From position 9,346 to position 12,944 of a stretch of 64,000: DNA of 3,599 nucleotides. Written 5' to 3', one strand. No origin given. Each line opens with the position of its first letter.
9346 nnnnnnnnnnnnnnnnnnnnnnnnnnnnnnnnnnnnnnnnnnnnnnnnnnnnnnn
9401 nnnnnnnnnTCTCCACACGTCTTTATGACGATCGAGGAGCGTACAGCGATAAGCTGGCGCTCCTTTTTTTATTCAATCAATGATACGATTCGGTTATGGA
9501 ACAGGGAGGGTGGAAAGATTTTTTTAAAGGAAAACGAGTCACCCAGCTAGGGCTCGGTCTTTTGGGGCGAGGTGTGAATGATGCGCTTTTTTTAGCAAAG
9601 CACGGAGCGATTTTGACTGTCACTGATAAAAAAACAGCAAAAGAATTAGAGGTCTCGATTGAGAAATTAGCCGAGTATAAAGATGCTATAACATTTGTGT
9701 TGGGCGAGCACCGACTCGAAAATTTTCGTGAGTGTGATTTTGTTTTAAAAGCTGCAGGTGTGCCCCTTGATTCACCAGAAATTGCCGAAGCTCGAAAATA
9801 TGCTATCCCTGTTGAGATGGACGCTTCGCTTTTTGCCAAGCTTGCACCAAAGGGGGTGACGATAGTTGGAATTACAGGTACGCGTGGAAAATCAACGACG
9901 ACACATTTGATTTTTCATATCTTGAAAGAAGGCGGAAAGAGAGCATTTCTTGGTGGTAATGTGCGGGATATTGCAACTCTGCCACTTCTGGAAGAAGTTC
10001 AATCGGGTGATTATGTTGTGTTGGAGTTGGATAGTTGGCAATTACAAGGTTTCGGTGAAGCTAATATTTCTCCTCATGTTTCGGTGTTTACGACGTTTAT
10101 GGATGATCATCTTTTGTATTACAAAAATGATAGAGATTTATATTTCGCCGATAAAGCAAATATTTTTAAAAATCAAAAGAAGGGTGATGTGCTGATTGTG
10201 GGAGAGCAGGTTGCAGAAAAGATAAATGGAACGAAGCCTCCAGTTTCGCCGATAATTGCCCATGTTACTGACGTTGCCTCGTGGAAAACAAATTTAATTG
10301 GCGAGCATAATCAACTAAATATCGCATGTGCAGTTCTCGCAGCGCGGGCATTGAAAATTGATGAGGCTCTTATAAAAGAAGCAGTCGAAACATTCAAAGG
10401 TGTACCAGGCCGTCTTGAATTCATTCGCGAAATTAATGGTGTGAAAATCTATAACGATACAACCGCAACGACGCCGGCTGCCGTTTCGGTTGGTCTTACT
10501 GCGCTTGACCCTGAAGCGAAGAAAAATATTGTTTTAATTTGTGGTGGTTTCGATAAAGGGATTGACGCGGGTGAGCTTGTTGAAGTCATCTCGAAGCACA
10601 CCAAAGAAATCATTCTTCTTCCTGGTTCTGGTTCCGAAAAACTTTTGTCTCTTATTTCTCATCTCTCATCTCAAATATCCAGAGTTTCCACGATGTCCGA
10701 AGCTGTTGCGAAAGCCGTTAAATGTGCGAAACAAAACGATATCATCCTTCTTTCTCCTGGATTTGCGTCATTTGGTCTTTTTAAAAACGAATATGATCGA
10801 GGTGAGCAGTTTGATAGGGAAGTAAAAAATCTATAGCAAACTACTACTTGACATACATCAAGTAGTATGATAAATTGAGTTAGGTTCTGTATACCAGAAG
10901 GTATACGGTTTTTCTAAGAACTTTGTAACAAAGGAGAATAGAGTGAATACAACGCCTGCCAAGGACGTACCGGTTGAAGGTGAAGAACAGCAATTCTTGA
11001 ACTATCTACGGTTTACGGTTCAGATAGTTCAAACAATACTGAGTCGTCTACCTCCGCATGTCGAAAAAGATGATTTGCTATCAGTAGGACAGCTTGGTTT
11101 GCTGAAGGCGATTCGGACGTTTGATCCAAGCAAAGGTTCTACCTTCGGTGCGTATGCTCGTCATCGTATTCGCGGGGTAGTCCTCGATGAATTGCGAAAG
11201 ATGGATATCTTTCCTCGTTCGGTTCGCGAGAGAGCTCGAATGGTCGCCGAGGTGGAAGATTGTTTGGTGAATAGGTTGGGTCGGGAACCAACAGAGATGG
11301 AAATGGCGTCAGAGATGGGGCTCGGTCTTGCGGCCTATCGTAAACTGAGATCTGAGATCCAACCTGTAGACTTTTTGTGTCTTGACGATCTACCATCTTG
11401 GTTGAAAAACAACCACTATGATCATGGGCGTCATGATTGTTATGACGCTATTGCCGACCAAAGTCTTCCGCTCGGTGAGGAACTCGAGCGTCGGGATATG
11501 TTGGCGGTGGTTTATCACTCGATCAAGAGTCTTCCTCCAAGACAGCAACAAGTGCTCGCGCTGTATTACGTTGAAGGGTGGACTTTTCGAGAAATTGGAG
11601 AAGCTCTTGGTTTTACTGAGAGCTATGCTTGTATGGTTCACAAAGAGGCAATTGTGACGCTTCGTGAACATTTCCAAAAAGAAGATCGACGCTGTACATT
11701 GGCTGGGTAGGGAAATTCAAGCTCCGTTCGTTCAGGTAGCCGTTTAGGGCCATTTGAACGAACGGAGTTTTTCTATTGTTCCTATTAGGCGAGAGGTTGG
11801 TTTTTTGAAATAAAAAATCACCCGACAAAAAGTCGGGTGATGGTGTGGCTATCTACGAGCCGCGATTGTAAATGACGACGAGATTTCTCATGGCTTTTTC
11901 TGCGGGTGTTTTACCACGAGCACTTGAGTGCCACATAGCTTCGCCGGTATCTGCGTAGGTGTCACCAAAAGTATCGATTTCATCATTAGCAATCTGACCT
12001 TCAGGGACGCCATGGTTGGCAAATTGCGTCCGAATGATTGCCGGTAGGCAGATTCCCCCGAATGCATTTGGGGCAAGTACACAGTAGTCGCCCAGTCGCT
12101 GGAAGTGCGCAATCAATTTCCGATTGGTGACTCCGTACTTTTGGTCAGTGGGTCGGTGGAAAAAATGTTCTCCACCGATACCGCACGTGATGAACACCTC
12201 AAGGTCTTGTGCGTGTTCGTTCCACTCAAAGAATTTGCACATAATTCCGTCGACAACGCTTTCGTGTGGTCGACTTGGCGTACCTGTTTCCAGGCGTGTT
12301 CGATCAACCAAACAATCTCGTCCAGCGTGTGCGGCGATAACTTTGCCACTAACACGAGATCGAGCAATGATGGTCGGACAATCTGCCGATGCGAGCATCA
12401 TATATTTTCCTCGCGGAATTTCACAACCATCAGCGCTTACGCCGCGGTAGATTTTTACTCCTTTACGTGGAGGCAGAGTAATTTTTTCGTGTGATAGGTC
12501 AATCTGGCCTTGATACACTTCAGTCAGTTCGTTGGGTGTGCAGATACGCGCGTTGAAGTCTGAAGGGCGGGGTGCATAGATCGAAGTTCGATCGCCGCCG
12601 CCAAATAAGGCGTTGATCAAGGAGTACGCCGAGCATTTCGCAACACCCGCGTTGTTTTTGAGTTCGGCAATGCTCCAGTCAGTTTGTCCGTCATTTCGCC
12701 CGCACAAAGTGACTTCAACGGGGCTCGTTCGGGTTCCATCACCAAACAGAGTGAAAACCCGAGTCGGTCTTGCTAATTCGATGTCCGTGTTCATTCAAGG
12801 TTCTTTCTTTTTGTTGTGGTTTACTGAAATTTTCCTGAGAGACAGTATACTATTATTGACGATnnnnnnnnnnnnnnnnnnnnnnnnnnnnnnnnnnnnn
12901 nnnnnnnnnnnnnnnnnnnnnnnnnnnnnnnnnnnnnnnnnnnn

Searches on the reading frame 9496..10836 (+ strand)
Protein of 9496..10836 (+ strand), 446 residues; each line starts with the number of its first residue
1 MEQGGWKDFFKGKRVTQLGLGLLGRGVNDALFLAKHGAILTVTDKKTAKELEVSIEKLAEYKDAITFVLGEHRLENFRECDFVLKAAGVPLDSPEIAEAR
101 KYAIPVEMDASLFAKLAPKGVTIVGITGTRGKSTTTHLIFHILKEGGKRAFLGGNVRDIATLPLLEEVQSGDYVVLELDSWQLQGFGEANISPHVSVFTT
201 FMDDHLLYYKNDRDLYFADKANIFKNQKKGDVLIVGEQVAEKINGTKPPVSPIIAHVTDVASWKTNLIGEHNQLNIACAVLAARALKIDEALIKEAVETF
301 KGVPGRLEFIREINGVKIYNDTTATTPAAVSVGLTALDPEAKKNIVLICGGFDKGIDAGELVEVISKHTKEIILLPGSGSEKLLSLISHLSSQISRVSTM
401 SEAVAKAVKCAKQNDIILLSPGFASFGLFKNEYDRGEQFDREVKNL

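Call 41: search_protein_families(library=pfam, proteins=[window:9496-10836:+], max_evalue=0.001)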
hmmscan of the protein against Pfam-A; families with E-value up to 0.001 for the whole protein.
window:9496-10836:+ (446 aa): 3 families
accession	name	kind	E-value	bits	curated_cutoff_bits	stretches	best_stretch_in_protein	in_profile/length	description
PF08245.18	Mur_ligase_M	-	4e-19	69.8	24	1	126-236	1-122/200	Mur ligase middle domain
PF02875.26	Mur_ligase_C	-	4.8e-16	60.2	28.4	1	305-421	1-125/127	Mur ligase, glutamate ligase domain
PF21799.2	MurD-like_N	-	7.6e-07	29.8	27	1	15-106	3-86/88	Mur ligase MurD-like, N-terminal domain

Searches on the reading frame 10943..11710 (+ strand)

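Call 41: search_protein_families(library=pfam, proteins=[window:10943-11710:+], max_evalue=0.001)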
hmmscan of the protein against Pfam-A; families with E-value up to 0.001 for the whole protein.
window:10943-11710:+ (255 aa): 4 families
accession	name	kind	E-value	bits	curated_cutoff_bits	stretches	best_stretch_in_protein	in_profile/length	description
PF04545.22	Sigma70_r4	-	7.3e-13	48.3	24.1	1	194-242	2-50/50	Sigma-70, region 4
PF04542.20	Sigma70_r2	-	7.1e-12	45.4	24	1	28-86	9-67/71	Sigma-70 region 2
PF08281.18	Sigma70_r4_2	-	1.3e-09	38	25.7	1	190-227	4-41/54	Sigma-70, region 4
PF04539.22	Sigma70_r3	-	0.00015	22.2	25.3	1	96-137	1-42/78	Sigma-70 region 3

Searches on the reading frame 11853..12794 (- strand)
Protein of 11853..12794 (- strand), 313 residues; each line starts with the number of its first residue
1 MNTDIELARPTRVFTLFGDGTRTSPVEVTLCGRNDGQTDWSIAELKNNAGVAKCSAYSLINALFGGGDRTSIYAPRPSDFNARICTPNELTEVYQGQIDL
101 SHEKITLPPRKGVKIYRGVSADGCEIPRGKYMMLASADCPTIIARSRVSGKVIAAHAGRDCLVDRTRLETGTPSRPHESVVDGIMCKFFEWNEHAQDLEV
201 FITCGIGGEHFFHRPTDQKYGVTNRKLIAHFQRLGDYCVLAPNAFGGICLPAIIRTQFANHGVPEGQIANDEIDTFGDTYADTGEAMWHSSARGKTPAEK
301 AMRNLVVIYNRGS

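Call 41: search_protein_families(library=pfam, proteins=[window:11853-12794:-], max_evalue=0.001)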
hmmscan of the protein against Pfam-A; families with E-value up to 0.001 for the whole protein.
window:11853-12794:- (313 aa): 1 family
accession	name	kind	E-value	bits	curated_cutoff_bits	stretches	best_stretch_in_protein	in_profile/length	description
PF02578.20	Cu-oxidase_4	-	0.00011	22.2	22.9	1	129-278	87-216/238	Multi-copper polyphenol oxidoreductase laccase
